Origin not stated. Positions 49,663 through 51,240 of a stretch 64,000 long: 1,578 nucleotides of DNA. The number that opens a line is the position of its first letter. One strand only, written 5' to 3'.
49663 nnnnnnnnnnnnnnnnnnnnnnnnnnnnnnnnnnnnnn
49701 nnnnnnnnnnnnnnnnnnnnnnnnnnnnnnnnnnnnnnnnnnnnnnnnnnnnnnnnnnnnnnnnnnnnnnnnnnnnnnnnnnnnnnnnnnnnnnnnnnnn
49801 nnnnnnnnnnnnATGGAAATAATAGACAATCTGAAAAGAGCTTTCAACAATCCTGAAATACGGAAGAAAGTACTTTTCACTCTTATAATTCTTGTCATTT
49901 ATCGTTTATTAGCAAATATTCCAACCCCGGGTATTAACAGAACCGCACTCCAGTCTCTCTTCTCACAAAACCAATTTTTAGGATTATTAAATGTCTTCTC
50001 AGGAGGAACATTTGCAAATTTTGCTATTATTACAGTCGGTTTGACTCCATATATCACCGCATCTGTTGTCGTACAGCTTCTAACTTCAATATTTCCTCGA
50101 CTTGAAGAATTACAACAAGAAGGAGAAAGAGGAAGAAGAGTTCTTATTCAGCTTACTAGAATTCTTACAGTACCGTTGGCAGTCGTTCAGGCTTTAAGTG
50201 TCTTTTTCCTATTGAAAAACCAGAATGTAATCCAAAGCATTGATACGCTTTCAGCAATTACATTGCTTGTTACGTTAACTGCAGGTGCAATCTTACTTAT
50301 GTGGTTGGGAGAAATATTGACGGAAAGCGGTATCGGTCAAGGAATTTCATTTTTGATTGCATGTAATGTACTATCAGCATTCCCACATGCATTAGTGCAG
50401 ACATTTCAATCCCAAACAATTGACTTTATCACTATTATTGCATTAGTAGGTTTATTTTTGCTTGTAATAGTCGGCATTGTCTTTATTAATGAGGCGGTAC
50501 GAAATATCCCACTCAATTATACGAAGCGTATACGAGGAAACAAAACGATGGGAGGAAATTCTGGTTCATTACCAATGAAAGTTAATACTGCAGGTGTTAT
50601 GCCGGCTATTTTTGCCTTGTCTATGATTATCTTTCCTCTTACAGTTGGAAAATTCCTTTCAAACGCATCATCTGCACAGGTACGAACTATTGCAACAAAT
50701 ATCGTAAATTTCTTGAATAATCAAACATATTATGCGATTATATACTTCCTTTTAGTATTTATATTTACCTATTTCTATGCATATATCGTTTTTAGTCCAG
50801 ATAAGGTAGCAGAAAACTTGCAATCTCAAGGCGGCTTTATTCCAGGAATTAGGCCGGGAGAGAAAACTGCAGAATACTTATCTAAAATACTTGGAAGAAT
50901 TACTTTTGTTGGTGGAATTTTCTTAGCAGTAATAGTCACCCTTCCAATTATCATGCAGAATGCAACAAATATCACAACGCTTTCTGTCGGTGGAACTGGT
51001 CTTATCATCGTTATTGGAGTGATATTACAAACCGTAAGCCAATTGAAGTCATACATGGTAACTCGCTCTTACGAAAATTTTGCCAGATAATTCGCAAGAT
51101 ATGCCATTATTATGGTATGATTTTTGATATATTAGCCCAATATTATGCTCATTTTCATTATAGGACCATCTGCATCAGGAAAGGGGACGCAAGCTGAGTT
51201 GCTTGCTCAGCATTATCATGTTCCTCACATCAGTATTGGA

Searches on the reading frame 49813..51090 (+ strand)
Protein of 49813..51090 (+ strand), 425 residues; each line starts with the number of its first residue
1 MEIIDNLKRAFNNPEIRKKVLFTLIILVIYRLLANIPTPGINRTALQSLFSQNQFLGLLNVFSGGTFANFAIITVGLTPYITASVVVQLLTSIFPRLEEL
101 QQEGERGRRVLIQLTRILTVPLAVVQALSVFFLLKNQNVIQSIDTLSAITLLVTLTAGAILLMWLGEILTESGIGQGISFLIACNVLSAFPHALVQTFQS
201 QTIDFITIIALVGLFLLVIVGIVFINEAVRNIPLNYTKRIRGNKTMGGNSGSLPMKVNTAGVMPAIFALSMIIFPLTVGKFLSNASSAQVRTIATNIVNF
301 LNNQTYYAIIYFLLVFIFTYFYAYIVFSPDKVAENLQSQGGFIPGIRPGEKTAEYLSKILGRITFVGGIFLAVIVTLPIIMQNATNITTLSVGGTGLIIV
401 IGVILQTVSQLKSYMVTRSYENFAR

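Call 70: find_homologous_proteins(query=window:49813-51090:+, max_evalue=1e-20)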
Query window:49813-51090:+ (425 aa): 7353 proteins with E <= 1e-20 among 8000 candidates; the best 120 are listed.
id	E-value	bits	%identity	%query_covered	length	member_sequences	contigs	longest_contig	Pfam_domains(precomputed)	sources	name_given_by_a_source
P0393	9.4e-260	879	100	100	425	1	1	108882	PF00344.26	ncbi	-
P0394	1.4e-210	717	77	100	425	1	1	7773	PF00344.26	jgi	jgi:preprotein translocase subunit SecY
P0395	6.7e-210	715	77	100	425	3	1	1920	PF00344.26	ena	-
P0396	2.2e-202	690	75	100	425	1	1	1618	PF00344.26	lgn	-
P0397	1.5e-199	681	74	99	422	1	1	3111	PF00344.26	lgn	-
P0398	1.8e-197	674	78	93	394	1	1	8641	PF00344.26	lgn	-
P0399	6.5e-191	652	71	100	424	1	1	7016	PF00344.26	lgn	-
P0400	6.4e-188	643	69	100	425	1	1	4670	PF00344.26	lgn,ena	-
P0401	2.2e-142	493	52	100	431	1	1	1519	PF00344.26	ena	-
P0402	3.0e-136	472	53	100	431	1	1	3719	PF00344.26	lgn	-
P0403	2.8e-134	466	49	100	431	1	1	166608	PF00344.26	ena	-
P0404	2.7e-129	450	50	98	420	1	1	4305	PF00344.26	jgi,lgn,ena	-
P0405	1.7e-128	447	50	99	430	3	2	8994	PF00344.26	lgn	-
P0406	2.0e-128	447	49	100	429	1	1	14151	PF00344.26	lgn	-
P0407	2.9e-128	446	47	98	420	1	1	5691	PF00344.26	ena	-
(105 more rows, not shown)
